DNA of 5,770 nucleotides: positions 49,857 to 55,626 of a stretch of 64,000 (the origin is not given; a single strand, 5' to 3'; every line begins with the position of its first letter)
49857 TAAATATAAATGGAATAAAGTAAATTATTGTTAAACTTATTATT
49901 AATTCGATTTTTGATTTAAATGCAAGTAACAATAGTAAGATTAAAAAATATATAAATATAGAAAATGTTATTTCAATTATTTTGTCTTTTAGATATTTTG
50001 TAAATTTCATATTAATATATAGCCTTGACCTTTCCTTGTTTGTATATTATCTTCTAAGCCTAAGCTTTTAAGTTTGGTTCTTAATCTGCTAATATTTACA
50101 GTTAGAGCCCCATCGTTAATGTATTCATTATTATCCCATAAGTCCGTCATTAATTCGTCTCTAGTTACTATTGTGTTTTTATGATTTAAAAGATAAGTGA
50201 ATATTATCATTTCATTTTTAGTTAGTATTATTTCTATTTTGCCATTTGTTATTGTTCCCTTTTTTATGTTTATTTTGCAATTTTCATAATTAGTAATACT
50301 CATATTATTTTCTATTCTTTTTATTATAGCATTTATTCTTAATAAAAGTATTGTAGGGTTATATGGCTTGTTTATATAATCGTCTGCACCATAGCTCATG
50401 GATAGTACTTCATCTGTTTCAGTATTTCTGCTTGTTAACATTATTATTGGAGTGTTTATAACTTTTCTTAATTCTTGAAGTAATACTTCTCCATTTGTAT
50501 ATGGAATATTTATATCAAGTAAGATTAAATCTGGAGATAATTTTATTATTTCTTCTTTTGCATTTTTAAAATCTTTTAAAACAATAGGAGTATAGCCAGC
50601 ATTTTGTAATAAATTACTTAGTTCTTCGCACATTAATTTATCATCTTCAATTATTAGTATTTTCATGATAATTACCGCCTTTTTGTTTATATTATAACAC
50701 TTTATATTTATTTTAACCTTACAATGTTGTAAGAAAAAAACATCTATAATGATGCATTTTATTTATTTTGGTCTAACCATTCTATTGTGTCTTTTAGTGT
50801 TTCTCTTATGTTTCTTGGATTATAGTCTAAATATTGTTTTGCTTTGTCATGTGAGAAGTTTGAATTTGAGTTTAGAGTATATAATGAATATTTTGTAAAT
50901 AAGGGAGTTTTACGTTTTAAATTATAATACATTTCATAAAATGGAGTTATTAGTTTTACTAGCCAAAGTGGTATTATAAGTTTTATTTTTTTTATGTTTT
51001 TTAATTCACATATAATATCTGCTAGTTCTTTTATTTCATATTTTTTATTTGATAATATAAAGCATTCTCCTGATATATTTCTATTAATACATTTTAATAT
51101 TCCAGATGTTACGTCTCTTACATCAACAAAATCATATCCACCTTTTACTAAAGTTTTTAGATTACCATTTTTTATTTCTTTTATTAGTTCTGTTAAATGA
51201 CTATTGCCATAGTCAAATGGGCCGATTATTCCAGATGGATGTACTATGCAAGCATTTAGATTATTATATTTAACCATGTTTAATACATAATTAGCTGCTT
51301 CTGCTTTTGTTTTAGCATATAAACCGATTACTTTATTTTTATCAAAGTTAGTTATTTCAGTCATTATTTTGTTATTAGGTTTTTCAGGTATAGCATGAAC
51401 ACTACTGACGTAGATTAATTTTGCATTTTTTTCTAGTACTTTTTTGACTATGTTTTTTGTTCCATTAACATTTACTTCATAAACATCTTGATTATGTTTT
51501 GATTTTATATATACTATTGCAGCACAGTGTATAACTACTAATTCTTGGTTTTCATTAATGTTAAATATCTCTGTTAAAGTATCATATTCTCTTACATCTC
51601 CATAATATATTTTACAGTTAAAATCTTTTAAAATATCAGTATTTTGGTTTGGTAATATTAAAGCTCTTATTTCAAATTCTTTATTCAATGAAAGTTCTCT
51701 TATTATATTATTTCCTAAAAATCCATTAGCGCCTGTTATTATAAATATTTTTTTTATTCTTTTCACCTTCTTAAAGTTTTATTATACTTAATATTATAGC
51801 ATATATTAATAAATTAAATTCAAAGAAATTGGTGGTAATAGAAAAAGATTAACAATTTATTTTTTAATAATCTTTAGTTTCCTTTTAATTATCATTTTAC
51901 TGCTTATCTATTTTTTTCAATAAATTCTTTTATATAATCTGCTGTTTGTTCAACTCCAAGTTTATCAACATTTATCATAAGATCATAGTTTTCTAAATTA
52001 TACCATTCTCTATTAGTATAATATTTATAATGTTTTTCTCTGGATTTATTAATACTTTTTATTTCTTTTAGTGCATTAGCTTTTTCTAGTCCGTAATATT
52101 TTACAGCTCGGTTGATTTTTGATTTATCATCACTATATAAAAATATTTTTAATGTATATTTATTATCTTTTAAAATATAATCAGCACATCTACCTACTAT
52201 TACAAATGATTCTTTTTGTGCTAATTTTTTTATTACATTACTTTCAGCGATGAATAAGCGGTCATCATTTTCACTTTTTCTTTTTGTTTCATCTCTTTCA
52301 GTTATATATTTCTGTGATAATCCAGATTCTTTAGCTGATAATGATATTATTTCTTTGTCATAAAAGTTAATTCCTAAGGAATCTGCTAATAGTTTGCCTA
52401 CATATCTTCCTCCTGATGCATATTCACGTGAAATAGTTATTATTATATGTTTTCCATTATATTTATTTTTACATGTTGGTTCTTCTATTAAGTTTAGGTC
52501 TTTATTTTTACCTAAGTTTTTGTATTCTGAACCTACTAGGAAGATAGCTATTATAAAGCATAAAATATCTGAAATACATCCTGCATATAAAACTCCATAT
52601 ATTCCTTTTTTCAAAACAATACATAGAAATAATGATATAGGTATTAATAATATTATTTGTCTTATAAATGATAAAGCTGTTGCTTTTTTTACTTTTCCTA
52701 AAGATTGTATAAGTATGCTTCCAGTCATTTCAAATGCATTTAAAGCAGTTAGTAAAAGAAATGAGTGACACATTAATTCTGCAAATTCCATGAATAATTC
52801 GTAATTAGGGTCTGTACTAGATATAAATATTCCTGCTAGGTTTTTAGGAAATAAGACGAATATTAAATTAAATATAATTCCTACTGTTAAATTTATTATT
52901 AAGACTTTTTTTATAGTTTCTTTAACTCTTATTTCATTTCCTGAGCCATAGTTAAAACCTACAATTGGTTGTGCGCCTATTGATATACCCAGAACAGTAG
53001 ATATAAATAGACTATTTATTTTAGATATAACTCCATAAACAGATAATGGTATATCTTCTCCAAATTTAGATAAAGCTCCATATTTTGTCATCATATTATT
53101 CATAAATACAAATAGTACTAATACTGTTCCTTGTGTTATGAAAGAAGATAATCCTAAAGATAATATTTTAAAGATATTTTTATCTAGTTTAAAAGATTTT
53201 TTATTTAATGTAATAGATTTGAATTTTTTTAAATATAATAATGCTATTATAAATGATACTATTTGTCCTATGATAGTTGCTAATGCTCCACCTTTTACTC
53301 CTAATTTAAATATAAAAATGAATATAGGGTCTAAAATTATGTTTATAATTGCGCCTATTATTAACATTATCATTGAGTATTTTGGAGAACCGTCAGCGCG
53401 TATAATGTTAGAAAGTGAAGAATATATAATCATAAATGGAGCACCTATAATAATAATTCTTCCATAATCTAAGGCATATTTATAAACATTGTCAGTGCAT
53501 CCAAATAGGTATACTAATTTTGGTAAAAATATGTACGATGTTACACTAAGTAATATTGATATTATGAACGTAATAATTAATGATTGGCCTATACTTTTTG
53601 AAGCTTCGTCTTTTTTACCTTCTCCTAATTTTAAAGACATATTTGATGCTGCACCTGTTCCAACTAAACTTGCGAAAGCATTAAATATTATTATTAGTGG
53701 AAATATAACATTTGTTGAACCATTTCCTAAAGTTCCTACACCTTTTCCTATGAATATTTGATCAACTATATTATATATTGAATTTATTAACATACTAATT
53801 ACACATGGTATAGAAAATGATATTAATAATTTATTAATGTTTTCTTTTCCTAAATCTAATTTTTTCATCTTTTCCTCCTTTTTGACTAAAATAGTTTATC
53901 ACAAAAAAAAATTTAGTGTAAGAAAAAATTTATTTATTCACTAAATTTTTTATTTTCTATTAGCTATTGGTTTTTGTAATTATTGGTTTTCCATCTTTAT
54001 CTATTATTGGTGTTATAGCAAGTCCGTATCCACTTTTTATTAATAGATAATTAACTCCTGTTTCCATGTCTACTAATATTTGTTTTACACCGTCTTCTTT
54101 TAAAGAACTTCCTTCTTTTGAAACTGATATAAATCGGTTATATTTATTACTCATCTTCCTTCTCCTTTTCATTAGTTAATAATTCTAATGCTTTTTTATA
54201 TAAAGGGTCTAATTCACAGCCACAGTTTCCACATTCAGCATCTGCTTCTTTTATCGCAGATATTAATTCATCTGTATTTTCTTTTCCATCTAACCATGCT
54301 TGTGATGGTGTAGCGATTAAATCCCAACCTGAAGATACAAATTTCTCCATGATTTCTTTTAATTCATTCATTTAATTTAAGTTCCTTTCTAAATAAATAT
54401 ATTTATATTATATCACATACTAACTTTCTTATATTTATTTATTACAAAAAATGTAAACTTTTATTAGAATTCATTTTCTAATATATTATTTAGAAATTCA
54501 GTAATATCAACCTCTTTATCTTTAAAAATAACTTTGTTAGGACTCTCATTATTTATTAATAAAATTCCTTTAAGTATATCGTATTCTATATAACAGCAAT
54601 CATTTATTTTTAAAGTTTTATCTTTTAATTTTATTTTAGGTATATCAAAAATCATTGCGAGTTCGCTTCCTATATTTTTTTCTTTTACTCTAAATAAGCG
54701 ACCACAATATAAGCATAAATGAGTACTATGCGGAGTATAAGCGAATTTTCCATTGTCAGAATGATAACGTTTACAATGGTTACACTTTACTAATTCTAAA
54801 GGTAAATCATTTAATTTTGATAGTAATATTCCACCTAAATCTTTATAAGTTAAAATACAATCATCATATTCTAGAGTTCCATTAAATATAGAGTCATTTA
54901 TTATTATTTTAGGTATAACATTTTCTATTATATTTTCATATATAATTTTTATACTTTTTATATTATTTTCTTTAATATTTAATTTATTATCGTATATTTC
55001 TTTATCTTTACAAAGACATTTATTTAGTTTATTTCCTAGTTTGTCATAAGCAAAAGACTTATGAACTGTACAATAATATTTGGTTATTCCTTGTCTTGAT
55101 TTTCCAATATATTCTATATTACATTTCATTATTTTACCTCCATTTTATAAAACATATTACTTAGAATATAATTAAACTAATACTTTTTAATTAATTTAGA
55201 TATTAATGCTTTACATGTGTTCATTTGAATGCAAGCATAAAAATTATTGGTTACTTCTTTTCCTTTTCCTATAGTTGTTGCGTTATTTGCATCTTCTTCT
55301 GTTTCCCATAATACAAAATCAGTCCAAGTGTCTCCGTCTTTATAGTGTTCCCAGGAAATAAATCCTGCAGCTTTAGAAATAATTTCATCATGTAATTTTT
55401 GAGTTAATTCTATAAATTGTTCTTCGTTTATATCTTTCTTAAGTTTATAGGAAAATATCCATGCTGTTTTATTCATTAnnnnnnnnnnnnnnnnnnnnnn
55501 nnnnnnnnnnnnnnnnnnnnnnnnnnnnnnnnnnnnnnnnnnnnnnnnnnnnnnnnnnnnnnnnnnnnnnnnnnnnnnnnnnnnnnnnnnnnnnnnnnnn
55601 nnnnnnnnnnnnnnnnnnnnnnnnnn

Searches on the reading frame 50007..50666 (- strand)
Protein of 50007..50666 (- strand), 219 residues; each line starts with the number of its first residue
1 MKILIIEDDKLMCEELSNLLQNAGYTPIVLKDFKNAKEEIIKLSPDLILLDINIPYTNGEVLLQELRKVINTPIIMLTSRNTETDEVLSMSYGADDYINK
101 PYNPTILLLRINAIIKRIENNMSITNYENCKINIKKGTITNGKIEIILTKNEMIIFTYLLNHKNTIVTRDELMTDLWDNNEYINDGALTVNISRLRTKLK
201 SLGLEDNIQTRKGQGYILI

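Call 54: search_protein_families(library=pfam, proteins=[window:50007-50666:-], max_evalue=0.001)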
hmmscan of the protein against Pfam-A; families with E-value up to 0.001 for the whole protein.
window:50007-50666:- (219 aa): 2 families
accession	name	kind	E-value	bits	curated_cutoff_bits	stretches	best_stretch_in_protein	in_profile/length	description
PF00072.30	Response_reg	-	2.2e-22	79.7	30.2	1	3-111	1-110/111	Response regulator receiver domain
PF00486.34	Trans_reg_C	-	1.8e-18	66.8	26.2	1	145-218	3-77/77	Transcriptional regulatory protein, C terminal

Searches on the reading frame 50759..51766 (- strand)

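Call 54: search_protein_families(library=pfam, proteins=[window:50759-51766:-], max_evalue=0.001)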
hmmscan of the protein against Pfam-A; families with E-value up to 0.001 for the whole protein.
window:50759-51766:- (335 aa): 7 families
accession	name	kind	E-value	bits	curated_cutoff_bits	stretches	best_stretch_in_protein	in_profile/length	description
PF01370.27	Epimerase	-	1.3e-26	93.9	20.9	1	9-229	2-227/240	NAD dependent epimerase/dehydratase family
PF01073.25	3Beta_HSD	-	3.5e-24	85.7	22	1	9-204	1-202/280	3-beta hydroxysteroid dehydrogenase/isomerase family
PF07993.18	NAD_binding_4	-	8.5e-16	58.3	20.1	1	77-196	91-224/258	Male sterility protein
PF16363.11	GDP_Man_Dehyd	-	5.8e-15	56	27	1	9-252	1-262/332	GDP-mannose 4,6 dehydratase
PF04321.23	RmlD_sub_bind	-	1.8e-12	47.4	27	1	9-271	4-236/287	RmlD substrate binding domain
PF13460.12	NAD_binding_10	-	1e-08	35.7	27.2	1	12-180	1-146/184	NAD(P)H-binding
PF02719.21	Polysacc_synt_2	-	6.6e-07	29.2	20.2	1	9-152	2-154/293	Polysaccharide biosynthesis protein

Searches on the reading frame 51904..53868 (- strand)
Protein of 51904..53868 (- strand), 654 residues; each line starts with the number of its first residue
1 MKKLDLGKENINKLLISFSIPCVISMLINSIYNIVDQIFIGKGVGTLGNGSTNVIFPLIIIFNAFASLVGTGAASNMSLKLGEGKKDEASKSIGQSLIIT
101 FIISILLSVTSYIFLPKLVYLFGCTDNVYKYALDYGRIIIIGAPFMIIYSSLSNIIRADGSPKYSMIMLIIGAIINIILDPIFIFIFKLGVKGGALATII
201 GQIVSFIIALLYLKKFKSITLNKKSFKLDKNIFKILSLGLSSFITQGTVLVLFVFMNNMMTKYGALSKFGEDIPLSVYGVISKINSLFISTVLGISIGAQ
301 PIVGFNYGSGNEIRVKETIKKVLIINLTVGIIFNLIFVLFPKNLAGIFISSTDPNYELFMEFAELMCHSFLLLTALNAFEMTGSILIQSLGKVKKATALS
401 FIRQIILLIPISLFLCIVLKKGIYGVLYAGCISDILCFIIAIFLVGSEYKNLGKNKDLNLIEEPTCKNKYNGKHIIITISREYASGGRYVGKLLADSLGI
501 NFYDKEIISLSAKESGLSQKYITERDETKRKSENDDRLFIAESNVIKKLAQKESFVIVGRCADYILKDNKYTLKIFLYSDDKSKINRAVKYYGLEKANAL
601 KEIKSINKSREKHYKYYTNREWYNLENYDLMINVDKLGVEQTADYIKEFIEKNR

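Call 54: search_protein_families(library=pfam, proteins=[window:51904-53868:-], max_evalue=0.001)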
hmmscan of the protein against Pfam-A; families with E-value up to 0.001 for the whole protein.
window:51904-53868:- (654 aa): 2 families
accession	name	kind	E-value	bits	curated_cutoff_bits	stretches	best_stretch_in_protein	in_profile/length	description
PF13189.12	Cytidylate_kin2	-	4.9e-46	157.6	28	1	476-636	1-176/176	Cytidylate kinase-like family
PF01554.23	MatE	-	2.3e-43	148.1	24.9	2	21-182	1-161/161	MatE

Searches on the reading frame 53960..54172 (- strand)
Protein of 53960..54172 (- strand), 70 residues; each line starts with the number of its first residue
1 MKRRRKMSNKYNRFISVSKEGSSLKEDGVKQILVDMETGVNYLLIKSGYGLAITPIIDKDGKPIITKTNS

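Call 3: search_protein_families(library=pfam, proteins=[window:53960-54172:-], max_evalue=0.1)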
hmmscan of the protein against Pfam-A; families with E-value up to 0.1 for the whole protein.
window:53960-54172:- (70 aa): 1 family
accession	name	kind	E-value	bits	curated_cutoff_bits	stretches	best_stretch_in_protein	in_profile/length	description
PF20037.4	DUF6440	-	8.8e-20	70.7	26.5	1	13-66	1-53/53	Family of unknown function (DUF6440)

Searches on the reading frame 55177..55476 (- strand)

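Call 3: search_protein_families(library=pfam, proteins=[window:55177-55476:-], max_evalue=0.1)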
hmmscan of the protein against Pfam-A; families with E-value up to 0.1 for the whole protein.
window:55177-55476:- (99 aa): 2 families
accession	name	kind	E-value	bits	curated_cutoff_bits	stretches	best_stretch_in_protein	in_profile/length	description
PF03992.22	ABM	-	0.0057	17.2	23.1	1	17-65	14-65/78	Antibiotic biosynthesis monooxygenase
PF14651.12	Lipocalin_7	-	0.027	14.9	25.4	1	9-92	6-93/128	Lipocalin / cytosolic fatty-acid binding protein family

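Call 4: search_protein_families(library=padloc, proteins=[window:55177-55476:-], max_evalue=0.1)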
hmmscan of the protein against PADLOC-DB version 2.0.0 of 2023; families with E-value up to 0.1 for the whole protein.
window:55177-55476:- (99 aa): 0 families

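Call 5: search_protein_families(library=ncbifam, proteins=[window:55177-55476:-], max_evalue=0.1)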
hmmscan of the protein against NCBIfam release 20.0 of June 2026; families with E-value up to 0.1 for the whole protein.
window:55177-55476:- (99 aa): 0 families
